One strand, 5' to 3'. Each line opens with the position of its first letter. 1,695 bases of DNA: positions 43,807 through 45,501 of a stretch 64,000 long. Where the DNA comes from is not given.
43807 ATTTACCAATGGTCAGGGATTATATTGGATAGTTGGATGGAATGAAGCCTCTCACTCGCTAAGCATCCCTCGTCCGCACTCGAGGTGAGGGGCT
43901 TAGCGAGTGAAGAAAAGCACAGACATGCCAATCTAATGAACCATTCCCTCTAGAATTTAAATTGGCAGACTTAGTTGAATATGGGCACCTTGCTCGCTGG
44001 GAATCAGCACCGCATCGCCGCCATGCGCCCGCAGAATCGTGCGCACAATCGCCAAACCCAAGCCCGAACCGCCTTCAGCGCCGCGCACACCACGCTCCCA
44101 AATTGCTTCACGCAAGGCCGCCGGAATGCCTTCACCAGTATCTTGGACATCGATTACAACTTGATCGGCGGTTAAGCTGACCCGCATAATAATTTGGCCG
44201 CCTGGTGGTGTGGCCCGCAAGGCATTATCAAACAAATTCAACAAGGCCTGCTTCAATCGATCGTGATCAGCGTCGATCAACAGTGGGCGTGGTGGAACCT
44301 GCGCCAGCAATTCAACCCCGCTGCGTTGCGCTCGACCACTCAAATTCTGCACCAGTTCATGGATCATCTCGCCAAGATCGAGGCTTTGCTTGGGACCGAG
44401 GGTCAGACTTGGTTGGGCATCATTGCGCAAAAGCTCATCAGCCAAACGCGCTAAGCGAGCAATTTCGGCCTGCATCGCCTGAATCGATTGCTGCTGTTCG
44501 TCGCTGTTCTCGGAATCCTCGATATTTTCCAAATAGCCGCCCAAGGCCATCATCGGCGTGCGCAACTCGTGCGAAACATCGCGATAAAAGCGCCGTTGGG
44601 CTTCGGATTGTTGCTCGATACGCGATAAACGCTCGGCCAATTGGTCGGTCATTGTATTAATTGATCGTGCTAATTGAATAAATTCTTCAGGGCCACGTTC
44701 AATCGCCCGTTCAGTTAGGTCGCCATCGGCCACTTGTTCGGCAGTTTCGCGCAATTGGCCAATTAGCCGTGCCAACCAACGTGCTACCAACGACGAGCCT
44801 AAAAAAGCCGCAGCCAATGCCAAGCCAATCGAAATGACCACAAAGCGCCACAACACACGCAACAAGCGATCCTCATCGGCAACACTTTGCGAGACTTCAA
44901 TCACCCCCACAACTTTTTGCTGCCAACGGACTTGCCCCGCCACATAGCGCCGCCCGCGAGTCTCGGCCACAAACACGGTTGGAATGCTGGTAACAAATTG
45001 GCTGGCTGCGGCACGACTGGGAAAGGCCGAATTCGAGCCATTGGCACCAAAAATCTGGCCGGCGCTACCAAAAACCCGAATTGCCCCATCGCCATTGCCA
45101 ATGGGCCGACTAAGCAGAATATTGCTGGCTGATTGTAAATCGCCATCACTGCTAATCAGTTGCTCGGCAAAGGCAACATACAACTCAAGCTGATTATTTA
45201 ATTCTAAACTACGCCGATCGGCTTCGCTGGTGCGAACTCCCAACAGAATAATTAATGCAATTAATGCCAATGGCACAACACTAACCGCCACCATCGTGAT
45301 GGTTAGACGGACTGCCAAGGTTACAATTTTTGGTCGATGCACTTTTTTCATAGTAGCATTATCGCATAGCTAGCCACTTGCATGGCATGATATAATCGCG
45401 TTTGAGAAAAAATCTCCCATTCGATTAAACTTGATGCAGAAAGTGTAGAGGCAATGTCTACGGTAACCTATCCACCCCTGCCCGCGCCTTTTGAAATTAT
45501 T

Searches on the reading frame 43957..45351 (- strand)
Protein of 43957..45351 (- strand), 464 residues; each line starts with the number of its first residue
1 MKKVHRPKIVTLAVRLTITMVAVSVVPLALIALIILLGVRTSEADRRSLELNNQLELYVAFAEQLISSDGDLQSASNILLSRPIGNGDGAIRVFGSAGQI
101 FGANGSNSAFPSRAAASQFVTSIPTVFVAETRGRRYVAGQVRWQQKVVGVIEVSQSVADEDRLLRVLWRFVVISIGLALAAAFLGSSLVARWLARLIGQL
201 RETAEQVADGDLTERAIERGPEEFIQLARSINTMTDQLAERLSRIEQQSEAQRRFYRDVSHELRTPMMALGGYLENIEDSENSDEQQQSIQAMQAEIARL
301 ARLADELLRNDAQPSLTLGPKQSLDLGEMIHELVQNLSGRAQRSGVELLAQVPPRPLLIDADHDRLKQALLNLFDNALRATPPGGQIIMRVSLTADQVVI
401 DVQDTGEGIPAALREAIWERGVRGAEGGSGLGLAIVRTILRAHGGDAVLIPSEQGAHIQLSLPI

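Call 3: search_protein_families(library=pfam, proteins=[window:43957-45351:-], max_evalue=1)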
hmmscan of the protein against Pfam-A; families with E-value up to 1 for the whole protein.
window:43957-45351:- (464 aa): 5 families
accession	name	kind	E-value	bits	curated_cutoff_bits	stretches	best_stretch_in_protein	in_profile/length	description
PF02518.31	HATPase_c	-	4.9e-22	78.9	26.4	1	362-463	2-108/111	Histidine kinase-, DNA gyrase B-, and HSP90-like ATPase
PF00512.31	HisKA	-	9.2e-13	48.5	26.9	1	251-308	1-58/66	His Kinase A (phospho-acceptor) domain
PF00672.30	HAMP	-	1.3e-09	38.6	25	1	188-239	1-52/53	HAMP domain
PF13581.12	HATPase_c_2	-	0.00019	21.9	27.4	1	369-440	39-109/127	Histidine kinase-like ATPase domain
PF14501.12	HATPase_c_5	-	0.25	11.7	22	1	368-458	8-97/102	GHKL domain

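Call 4: search_protein_families(library=ncbifam, proteins=[window:43957-45351:-], max_evalue=1)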
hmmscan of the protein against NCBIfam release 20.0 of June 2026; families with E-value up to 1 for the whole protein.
window:43957-45351:- (464 aa): 95 families (the best 25 are shown)
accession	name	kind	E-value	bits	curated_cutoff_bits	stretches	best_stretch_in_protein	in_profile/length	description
NF033092.0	HK_WalK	equivalog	4.6e-46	157.6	725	2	247-464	367-594/594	cell wall metabolism sensor histidine kinase WalK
NF008312.0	PRK11100.1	equivalog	2.4e-41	142.1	356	1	136-463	149-473/477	two-component system sensor histidine kinase CreC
NF012163.2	BaeS_SmeS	equivalog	3.4e-41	141.6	500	1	165-454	164-447/457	sensor histidine kinase efflux regulator BaeS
TIGR01386.1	cztS_silS_copS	subfamily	4.6e-41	141.3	292.55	1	11-461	3-455/457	heavy metal sensor histidine kinase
NF046044.1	PnpS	equivalog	3.4e-40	138.3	400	2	244-462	162-389/390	two-component system histidine kinase PnpS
NF040691.1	MtrAB_MtrB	equivalog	7.6e-40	137.4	450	1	153-463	172-491/507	MtrAB system histidine kinase MtrB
NF007837.0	PRK10549.1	equivalog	9.8e-40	136.6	603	1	165-463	164-457/466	envelope stress sensor histidine kinase BaeS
TIGR02966.1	phoR_proteo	equivalog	8.7e-39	133.4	334.2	1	241-455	103-324/333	phosphate regulon sensor histidine kinase PhoR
NF041210.1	his_kin_PieS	equivalog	1.6e-35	123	850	1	144-463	142-469/474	two component system sensor histidine kinase PieS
NF008468.0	PRK11360.1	equivalog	6.1e-35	120.7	646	2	258-464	402-608/616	two-component system sensor histidine kinase AtoS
NF058527.1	HistKinChvGCaul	equivalog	9e-33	113.8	740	1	140-446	200-509/535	two-component sensor histidine kinase ChvG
NF007688.0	PRK10364.1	equivalog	1e-32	113.5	479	1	254-463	242-450/460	two-component system sensor histidine kinase ZraS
NF041735.1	hist_kin_RppB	equivalog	6.2e-32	110.9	400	1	247-460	211-435/438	two-component system sensor histidine kinase RppB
NF007007.0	PRK09470.1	equivalog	1.1e-31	110.3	486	1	189-463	188-458/463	envelope stress sensor histidine kinase CpxA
NF006800.0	PRK09303.1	equivalog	7.3e-31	107.4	342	1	191-464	94-377/383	histidine kinase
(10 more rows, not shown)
